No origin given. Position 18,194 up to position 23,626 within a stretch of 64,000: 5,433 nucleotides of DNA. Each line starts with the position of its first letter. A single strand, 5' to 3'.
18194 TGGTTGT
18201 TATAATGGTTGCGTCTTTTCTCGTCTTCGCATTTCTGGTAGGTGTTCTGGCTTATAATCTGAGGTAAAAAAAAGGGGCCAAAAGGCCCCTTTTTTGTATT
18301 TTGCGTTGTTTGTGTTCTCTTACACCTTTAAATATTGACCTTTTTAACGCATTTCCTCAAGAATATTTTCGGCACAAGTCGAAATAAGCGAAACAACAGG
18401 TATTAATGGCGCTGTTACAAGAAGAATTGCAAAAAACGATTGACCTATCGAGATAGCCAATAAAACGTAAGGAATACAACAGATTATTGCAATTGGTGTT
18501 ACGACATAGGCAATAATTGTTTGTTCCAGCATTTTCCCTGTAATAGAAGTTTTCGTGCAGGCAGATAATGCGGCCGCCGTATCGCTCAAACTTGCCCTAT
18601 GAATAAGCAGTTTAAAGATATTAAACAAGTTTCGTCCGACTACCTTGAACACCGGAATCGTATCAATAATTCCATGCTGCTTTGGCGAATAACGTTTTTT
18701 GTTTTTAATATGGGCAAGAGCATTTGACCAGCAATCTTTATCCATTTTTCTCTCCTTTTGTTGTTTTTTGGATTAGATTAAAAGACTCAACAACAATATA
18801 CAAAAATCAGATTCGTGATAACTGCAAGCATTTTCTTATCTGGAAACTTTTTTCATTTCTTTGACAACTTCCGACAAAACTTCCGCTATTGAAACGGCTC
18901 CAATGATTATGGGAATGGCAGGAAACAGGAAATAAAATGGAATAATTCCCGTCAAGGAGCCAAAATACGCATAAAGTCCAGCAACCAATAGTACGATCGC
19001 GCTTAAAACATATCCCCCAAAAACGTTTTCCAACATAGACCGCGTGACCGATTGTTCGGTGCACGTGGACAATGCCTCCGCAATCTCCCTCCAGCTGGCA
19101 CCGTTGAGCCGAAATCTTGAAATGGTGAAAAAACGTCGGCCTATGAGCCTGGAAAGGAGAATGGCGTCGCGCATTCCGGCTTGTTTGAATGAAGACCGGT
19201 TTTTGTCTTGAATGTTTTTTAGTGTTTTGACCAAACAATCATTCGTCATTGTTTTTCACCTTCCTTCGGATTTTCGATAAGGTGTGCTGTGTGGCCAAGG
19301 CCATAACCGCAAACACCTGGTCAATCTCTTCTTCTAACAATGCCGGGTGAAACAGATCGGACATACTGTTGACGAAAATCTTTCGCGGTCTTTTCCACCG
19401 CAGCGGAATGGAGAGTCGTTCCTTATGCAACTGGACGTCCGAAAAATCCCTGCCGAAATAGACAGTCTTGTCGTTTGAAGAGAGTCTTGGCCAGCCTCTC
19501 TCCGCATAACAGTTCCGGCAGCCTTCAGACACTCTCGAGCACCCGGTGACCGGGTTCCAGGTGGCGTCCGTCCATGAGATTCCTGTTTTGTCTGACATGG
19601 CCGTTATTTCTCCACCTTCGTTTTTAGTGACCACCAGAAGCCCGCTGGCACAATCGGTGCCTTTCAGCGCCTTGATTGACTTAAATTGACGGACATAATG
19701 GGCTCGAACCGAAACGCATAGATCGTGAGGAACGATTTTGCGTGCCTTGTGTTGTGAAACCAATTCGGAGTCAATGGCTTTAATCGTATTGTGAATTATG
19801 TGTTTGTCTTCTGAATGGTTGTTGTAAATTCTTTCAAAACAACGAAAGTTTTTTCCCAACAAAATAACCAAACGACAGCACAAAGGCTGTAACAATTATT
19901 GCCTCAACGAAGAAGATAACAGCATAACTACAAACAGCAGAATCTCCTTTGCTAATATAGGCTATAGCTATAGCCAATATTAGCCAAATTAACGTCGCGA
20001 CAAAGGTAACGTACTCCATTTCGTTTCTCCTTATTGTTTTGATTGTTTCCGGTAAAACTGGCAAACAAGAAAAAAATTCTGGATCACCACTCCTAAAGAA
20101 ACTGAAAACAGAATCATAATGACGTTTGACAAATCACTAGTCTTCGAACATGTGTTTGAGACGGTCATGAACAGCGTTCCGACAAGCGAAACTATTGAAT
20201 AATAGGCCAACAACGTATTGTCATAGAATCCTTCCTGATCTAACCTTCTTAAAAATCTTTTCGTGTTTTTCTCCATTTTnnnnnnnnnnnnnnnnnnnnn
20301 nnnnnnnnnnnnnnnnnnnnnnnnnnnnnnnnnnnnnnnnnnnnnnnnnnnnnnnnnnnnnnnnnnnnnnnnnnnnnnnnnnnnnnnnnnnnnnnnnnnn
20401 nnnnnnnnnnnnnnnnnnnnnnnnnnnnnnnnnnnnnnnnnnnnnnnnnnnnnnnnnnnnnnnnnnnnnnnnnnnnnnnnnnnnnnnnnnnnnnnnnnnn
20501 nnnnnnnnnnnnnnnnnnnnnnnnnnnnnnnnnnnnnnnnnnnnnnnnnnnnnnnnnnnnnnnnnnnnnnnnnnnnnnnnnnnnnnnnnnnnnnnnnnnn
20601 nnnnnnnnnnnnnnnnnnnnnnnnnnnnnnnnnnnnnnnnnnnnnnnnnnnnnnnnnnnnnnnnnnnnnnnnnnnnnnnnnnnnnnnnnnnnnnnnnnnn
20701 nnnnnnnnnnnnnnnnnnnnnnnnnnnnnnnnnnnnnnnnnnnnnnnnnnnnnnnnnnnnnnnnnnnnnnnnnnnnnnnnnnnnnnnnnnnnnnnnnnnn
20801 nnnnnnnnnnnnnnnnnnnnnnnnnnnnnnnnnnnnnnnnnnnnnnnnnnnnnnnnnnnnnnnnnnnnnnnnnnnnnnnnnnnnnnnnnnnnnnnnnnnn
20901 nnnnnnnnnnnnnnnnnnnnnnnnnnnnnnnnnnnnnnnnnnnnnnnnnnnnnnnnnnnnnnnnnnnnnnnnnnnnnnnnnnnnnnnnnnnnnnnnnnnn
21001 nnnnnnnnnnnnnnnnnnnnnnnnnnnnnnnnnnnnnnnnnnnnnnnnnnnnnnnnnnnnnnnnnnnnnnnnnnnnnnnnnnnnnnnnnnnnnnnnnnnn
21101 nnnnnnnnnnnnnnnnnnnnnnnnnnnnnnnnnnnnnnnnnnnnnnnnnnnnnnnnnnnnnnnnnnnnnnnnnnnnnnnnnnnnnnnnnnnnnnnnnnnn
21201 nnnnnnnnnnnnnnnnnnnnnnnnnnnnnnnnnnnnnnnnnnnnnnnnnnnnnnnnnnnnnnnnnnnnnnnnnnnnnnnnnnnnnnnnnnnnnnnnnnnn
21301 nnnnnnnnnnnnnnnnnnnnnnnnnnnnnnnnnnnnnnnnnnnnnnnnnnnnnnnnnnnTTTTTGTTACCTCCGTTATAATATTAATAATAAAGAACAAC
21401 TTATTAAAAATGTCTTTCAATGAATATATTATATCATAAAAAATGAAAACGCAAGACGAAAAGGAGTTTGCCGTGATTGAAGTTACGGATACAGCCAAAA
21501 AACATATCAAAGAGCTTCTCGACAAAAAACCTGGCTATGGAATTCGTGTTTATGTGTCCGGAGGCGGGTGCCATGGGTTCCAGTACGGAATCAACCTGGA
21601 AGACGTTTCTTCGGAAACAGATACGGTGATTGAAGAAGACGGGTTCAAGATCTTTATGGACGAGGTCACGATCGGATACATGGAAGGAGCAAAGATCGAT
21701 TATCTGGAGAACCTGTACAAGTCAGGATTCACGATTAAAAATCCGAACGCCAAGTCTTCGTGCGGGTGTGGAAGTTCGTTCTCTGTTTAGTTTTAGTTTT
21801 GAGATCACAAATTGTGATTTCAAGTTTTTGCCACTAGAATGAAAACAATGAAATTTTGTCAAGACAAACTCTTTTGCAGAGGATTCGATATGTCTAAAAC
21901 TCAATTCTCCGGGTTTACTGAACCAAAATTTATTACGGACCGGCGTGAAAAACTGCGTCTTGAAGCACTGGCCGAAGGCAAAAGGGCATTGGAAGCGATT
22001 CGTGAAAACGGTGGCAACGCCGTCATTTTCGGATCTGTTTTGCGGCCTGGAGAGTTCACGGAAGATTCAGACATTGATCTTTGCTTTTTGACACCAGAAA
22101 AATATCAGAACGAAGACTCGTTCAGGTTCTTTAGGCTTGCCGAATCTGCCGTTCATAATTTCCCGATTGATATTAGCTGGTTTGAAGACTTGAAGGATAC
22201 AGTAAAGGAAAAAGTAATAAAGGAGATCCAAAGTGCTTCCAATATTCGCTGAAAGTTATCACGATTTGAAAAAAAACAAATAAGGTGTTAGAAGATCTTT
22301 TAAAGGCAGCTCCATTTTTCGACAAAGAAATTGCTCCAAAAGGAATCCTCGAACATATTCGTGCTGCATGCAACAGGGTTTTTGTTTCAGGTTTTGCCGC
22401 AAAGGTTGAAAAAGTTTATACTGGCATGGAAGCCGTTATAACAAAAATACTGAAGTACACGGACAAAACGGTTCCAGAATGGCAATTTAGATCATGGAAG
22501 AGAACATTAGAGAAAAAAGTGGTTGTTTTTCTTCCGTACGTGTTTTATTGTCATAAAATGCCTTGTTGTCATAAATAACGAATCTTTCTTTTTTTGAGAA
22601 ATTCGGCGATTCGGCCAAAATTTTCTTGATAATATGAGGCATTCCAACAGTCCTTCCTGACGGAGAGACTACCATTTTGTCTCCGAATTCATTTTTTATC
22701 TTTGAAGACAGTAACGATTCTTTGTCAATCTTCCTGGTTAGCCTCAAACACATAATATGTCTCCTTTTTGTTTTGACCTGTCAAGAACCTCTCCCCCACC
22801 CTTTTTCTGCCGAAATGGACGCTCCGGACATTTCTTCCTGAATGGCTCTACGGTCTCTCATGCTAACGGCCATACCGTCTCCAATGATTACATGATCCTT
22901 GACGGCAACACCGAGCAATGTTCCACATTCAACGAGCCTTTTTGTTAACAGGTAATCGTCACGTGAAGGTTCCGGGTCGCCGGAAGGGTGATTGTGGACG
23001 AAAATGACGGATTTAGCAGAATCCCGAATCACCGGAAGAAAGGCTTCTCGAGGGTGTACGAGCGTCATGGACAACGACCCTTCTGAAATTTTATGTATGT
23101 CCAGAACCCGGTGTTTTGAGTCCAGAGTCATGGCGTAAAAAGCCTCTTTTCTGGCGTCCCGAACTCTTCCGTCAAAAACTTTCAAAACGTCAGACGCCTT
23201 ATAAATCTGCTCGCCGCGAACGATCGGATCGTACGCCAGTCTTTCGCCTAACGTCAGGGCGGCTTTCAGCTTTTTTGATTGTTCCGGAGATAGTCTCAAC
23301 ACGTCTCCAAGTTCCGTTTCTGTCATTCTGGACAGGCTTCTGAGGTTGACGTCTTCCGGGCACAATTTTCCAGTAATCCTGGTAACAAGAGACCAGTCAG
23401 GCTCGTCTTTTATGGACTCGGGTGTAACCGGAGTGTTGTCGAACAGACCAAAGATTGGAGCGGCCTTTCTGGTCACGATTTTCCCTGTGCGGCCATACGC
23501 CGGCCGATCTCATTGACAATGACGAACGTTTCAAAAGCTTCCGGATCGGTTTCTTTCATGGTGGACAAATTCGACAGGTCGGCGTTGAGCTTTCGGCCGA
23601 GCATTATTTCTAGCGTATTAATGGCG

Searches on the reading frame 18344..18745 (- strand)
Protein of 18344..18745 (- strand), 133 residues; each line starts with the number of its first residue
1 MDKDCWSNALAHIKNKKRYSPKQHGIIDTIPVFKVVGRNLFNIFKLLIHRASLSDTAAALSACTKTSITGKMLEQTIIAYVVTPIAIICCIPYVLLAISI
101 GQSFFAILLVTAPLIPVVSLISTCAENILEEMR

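Call 80: search_protein_families(library=pfam, proteins=[window:18344-18745:-], max_evalue=0.01)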
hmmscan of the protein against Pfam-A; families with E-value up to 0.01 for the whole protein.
window:18344-18745:- (133 aa): 1 family
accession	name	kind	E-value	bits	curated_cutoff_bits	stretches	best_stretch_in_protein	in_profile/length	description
PF16962.11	ABC_export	-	0.0014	17.7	29.7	1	25-132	420-530/531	Putative ABC exporter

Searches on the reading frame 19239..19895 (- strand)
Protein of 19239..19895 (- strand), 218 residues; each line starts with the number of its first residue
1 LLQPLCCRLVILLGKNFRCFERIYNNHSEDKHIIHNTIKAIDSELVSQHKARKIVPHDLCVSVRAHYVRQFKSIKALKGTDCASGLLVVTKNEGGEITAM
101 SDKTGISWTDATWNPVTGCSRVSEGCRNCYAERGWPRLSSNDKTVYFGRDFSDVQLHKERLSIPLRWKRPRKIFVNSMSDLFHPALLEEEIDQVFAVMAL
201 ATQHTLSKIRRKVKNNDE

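Call 22: search_protein_families(library=pfam, proteins=[window:19239-19895:-], max_evalue=0.01)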
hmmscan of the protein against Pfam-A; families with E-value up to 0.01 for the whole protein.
window:19239-19895:- (218 aa): 1 family
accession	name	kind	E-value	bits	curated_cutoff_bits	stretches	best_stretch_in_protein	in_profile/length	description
PF07505.17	DUF5131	-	4.8e-34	118.4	28.9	1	103-207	1-107/243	Protein of unknown function (DUF5131)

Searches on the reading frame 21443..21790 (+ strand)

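Call 80: search_protein_families(library=pfam, proteins=[window:21443-21790:+], max_evalue=0.01)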
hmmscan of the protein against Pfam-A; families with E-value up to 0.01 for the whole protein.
window:21443-21790:+ (115 aa): 1 family
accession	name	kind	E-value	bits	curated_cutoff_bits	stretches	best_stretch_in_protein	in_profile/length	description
PF01521.26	Fe-S_biosyn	-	2.1e-21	76.6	26.3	1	12-110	3-109/110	Iron-sulphur cluster biosynthesis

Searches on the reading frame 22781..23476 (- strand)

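Call 22: search_protein_families(library=pfam, proteins=[window:22781-23476:-], max_evalue=0.01)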
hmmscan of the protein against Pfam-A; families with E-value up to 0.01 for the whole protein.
window:22781-23476:- (231 aa): 2 families
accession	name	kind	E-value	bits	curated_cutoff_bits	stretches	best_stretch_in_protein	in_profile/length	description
PF04002.20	RadC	-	1.2e-38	132.2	22.1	1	93-209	3-119/121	RadC-like JAB domain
PF14464.11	Prok-JAB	-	0.0096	16.2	25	0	151-193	63-95/114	Prokaryotic homologs of the JAB domain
